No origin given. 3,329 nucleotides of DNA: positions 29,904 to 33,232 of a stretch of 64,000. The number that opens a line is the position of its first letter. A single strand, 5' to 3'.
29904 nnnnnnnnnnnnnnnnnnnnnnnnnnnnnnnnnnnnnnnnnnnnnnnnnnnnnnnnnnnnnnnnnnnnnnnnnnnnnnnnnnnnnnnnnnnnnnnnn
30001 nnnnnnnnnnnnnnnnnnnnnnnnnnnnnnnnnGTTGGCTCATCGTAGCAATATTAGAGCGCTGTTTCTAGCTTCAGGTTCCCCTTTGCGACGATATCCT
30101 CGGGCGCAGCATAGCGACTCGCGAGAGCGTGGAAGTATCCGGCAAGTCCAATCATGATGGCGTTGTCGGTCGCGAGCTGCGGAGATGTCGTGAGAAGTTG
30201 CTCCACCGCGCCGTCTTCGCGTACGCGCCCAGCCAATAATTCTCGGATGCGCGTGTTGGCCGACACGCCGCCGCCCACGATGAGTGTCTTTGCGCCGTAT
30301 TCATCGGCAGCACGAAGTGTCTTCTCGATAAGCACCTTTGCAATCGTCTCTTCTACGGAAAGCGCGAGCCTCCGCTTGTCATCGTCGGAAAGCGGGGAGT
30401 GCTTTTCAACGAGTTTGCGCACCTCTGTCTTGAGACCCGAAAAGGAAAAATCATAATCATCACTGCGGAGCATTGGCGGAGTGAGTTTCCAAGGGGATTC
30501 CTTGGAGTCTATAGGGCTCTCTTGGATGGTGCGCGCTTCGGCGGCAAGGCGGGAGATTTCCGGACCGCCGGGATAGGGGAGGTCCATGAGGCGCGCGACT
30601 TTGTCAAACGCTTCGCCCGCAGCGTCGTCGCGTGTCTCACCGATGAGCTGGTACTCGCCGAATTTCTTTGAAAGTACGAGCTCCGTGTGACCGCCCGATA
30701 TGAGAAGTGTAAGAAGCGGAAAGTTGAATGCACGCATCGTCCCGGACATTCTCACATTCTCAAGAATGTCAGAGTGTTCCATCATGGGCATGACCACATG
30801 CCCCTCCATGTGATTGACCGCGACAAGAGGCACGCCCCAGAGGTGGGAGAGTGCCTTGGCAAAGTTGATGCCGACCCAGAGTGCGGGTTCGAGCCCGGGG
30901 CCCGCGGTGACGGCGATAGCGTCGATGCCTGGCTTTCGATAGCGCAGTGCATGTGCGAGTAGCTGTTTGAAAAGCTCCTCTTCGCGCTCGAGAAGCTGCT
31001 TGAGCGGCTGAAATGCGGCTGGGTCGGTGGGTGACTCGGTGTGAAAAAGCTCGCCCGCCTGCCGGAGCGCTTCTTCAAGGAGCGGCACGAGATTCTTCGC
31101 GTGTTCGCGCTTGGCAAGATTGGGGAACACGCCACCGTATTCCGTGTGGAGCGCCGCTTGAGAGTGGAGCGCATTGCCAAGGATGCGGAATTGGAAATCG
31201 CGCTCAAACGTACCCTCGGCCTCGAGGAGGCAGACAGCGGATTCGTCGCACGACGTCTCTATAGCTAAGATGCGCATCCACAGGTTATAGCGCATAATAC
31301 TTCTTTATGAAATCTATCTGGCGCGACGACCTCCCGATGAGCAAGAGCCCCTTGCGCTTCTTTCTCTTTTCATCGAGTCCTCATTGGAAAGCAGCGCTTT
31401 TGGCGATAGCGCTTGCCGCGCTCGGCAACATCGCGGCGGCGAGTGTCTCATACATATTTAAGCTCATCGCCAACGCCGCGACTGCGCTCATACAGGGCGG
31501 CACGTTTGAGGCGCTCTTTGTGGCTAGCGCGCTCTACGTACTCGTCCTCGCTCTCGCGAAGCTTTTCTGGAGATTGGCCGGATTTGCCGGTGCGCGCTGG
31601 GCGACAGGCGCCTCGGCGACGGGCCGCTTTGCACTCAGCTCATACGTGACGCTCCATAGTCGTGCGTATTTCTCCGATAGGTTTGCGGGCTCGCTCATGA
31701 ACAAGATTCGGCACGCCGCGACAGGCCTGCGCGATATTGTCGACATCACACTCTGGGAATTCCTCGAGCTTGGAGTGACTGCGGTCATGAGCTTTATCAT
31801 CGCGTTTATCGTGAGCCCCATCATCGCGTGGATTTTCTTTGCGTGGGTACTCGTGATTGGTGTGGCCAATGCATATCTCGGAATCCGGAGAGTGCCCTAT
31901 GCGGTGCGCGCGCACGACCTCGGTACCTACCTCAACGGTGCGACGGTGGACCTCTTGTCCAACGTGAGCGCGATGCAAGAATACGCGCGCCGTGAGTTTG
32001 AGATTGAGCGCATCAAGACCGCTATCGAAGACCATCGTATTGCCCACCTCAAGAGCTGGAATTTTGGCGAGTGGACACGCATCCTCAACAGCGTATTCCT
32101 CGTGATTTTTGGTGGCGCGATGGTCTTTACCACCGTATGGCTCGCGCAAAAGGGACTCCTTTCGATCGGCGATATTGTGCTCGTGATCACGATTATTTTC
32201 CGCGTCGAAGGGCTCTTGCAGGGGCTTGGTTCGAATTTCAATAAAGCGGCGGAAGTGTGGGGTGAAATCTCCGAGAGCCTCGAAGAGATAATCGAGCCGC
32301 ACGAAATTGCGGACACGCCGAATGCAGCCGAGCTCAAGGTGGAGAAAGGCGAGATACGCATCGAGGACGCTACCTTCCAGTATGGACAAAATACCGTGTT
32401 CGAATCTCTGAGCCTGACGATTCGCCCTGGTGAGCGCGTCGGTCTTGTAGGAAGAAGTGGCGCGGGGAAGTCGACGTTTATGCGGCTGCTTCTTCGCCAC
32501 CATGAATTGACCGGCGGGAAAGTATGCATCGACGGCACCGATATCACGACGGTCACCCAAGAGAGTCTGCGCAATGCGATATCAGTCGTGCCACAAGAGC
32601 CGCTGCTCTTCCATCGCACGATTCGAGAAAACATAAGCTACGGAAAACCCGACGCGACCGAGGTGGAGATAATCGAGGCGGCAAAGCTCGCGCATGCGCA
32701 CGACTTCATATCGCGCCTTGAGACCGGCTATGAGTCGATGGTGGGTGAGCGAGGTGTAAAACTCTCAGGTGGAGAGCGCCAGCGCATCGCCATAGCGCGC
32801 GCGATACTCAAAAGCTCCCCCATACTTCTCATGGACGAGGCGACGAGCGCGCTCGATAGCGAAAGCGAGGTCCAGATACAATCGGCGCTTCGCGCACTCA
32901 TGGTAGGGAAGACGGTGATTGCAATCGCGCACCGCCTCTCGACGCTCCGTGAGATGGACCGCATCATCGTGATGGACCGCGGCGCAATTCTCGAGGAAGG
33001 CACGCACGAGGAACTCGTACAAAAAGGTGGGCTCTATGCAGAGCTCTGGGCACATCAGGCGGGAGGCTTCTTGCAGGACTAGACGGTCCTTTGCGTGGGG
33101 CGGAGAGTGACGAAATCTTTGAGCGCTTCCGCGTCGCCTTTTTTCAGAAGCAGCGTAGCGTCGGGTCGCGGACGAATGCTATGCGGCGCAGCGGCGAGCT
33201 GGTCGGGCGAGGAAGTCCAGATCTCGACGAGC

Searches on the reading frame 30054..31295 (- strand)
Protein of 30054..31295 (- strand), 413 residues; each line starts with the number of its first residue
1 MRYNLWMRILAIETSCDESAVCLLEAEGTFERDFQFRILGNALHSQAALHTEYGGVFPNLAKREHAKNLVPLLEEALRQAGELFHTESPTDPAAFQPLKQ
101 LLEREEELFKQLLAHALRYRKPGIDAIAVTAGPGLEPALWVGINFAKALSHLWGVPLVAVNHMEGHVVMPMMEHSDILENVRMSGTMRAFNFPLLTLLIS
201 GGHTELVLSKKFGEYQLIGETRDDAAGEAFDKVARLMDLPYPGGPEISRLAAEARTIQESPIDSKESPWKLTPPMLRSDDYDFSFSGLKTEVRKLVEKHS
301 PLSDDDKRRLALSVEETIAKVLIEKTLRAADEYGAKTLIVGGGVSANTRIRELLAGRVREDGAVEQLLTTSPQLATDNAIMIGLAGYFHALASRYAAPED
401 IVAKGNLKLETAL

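Call 7: search_protein_families(library=pfam, proteins=[window:30054-31295:-], max_evalue=0.00001)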
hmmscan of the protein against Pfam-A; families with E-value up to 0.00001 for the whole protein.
window:30054-31295:- (413 aa): 2 families
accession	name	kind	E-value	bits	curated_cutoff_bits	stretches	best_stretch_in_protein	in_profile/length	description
PF00814.31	TsaD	-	6.9e-74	249.3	24.8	2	108-383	36-263/264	tRNA N6-adenosine threonylcarbamoyltransferase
PF22521.2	HypF_C_2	-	4.4e-06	27.1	27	0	280-364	135-223/241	Carbamoyltransferase, Kae1-like Domain, second subdomain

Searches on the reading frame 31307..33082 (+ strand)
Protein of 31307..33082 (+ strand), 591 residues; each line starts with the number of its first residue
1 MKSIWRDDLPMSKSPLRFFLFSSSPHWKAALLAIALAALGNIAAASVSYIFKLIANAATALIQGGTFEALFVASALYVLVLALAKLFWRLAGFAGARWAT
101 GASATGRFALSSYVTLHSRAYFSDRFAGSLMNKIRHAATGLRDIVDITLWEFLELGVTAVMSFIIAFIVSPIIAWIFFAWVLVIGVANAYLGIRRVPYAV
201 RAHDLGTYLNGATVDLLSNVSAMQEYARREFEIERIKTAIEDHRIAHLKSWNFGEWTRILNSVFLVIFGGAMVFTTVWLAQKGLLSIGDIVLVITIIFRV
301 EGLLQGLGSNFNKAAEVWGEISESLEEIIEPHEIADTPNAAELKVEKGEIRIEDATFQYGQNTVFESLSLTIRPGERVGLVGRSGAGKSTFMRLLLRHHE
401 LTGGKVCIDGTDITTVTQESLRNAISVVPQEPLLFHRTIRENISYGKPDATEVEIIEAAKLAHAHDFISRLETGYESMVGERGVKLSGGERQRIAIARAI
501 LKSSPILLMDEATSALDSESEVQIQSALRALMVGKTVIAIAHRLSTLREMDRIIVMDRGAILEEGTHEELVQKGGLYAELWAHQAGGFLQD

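Call 7: search_protein_families(library=pfam, proteins=[window:31307-33082:+], max_evalue=0.00001)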
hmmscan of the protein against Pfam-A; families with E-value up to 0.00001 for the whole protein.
window:31307-33082:+ (591 aa): 3 families
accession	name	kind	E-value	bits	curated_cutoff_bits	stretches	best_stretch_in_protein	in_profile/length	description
PF00005.33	ABC_tran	-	6.3e-33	114.7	25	1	366-514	2-137/137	ABC transporter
PF00664.28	ABC_membrane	-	4e-12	46.8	28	1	31-297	2-267/274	ABC transporter transmembrane region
PF02463.25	SMC_N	-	1.2e-06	28.6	40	1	346-556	135-211/220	RecF/RecN/SMC N terminal domain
